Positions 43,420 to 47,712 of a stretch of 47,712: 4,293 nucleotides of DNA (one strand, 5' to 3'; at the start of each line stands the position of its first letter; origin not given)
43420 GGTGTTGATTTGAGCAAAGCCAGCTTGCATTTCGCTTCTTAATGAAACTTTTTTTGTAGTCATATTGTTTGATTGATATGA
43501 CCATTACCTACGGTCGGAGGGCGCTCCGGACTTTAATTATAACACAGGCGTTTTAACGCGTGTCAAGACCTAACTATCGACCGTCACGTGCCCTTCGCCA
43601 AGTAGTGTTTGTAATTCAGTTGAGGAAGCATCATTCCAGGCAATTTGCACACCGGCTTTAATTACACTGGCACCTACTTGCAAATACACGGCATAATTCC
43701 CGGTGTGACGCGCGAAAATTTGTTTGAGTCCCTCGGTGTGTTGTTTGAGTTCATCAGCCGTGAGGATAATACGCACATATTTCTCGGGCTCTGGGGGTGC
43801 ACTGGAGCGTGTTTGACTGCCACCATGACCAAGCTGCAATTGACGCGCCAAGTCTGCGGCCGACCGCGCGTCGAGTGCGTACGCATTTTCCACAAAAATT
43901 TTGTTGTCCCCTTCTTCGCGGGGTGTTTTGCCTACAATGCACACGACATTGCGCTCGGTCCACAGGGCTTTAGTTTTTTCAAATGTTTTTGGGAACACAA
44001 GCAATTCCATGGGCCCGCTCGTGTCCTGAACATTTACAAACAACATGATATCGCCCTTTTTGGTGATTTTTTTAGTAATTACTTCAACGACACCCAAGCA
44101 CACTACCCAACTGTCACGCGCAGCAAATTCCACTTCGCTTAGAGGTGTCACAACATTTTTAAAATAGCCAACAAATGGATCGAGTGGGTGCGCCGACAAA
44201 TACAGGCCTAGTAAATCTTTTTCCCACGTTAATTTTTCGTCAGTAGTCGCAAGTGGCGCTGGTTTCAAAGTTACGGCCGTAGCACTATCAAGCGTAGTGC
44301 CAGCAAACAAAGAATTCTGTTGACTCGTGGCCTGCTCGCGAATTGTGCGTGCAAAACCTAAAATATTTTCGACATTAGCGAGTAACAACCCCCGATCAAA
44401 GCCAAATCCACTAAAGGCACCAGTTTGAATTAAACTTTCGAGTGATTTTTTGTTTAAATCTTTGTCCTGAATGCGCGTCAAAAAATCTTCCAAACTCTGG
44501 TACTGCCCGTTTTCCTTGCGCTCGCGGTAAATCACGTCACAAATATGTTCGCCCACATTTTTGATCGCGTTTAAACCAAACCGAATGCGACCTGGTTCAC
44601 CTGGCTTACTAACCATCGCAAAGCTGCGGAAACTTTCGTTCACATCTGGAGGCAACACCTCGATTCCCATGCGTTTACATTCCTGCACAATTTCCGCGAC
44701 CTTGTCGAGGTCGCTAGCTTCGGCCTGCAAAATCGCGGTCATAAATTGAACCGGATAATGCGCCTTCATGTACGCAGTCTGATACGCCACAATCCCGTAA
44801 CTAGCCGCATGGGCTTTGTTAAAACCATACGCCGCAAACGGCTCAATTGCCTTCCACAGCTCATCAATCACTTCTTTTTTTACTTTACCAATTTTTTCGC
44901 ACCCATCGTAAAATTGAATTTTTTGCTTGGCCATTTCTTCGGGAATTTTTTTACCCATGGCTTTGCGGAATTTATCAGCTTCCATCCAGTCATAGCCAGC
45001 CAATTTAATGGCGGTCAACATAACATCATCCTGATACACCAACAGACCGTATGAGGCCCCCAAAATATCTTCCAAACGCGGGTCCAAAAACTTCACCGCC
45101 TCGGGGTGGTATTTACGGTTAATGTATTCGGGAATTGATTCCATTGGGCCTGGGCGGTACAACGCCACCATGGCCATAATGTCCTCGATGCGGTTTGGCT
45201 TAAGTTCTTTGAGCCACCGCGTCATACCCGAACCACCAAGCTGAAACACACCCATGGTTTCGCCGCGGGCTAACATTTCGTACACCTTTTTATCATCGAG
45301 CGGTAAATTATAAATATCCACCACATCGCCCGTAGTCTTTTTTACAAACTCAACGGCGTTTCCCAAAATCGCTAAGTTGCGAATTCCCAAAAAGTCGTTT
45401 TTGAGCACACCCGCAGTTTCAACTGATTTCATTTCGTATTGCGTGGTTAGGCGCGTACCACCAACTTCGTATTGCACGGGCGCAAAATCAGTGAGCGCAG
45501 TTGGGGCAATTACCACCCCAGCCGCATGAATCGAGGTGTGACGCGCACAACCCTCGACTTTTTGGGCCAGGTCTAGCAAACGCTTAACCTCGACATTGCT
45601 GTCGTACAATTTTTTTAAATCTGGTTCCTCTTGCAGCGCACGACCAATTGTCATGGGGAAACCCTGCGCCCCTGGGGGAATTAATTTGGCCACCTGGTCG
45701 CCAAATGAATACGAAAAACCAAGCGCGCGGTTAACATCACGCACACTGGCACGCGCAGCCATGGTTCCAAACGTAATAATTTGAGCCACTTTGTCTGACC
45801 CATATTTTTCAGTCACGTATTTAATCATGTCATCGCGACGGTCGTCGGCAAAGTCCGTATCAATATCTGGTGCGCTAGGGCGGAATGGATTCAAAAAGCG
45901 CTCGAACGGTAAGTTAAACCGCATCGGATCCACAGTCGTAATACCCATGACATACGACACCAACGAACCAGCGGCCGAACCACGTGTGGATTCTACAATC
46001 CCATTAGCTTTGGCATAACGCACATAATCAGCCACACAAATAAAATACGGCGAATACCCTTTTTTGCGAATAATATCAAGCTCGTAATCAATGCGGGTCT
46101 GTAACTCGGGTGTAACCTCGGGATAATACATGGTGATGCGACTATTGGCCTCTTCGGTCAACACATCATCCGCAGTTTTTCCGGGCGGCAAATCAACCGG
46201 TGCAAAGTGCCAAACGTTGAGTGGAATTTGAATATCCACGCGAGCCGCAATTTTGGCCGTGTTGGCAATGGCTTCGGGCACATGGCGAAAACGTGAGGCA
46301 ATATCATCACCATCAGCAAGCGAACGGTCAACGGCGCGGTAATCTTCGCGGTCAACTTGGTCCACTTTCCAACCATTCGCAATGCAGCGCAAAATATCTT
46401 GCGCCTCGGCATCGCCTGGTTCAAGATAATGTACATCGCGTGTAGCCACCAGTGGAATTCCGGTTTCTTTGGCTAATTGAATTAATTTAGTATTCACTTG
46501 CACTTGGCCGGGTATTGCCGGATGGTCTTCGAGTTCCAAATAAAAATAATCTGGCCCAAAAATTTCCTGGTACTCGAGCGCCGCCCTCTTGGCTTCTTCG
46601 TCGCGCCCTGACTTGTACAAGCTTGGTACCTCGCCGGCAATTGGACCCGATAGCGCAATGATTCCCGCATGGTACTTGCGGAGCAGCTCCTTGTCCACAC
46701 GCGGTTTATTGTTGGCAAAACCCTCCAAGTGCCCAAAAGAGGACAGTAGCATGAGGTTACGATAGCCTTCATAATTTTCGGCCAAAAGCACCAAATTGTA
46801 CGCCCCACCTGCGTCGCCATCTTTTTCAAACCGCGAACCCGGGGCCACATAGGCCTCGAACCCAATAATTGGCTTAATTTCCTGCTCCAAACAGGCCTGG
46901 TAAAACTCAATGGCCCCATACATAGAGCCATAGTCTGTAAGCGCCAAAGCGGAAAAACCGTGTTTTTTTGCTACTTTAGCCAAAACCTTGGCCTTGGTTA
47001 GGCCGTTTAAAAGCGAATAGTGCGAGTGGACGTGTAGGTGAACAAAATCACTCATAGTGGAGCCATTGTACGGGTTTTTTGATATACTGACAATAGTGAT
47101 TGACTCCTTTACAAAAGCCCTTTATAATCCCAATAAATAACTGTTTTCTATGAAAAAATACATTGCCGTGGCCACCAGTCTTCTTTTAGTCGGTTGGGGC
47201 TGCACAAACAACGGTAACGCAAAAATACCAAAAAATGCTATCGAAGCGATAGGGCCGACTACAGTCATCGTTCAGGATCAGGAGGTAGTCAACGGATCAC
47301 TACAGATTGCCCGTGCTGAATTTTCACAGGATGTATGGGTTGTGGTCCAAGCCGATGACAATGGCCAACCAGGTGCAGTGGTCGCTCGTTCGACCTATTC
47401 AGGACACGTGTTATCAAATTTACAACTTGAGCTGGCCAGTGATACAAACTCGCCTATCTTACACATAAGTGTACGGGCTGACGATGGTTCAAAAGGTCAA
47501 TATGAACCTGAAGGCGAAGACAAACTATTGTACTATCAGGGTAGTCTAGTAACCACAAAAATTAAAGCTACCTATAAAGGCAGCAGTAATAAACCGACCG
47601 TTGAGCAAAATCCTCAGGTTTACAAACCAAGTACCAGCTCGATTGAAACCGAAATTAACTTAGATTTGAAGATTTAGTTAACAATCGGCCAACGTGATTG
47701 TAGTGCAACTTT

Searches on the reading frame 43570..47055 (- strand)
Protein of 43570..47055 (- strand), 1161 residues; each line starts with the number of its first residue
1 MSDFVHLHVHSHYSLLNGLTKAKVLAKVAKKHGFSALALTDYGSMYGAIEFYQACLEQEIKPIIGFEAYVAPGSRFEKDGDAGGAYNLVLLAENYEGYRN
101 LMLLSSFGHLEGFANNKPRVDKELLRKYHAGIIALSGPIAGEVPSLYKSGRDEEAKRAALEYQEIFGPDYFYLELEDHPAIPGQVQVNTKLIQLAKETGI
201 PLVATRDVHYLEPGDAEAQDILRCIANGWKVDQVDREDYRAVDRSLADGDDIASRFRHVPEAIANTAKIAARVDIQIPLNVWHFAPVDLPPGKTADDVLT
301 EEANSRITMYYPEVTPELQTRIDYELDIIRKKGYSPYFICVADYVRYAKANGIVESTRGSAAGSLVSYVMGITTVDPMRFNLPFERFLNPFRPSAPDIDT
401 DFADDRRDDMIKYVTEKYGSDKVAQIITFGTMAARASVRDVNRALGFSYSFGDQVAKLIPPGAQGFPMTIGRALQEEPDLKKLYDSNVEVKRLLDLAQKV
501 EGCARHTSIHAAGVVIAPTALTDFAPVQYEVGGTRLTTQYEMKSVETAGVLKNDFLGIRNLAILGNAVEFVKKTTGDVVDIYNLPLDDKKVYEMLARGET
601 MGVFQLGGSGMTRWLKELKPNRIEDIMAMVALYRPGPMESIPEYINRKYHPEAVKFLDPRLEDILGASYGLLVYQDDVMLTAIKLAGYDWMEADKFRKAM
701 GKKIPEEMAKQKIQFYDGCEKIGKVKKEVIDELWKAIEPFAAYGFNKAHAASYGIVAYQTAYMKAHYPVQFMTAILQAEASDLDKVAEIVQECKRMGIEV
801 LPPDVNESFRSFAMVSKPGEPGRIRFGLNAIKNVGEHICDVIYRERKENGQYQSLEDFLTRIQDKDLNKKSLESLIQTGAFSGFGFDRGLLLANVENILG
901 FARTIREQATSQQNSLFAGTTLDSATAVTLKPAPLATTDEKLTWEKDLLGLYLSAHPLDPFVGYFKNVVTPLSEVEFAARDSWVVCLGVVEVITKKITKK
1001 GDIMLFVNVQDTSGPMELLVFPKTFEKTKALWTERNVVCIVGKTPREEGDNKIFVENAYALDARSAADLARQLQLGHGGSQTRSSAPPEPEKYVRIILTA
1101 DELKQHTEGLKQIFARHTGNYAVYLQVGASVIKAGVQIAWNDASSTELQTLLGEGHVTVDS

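Call 9: search_protein_families(library=pfam, proteins=[window:43570-47055:-], max_evalue=0.001)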
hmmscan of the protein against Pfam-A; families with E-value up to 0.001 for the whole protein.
window:43570-47055:- (1161 aa): 5 families
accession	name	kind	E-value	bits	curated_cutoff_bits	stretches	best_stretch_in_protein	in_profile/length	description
PF07733.18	DNA_pol3_alpha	-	7.6e-91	304.7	23.9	1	299-557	3-260/260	Bacterial DNA polymerase III alpha NTPase domain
PF17657.6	DNA_pol3_finger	-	1.2e-52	178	22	1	560-721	1-164/166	Bacterial DNA polymerase III alpha subunit finger domain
PF02811.25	PHP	-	1.1e-50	172.6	26.4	1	6-178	1-164/164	PHP domain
PF14579.12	HHH_6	-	1.3e-27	96.3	25.6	1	797-888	1-87/90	Helix-hairpin-helix motif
PF01336.31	tRNA_anti-codon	-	0.0001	22.6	27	1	991-1048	6-61/75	OB-fold nucleic acid binding domain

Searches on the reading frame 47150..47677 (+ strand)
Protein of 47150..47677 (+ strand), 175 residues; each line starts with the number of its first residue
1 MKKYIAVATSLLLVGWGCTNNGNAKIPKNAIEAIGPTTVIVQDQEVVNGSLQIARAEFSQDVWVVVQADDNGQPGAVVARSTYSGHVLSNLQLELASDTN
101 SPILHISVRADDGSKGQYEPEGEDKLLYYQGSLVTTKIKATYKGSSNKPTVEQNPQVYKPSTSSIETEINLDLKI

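Call 80: search_protein_families(library=pfam, proteins=[window:47150-47677:+], max_evalue=0.01)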
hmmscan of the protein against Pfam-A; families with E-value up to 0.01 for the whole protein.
window:47150-47677:+ (175 aa): 1 family
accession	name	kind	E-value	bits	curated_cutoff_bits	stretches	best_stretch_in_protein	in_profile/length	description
PF23951.1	DUF7282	-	8.9e-06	26.3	27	1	38-139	2-110/112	Domain of unknown function (DUF7282)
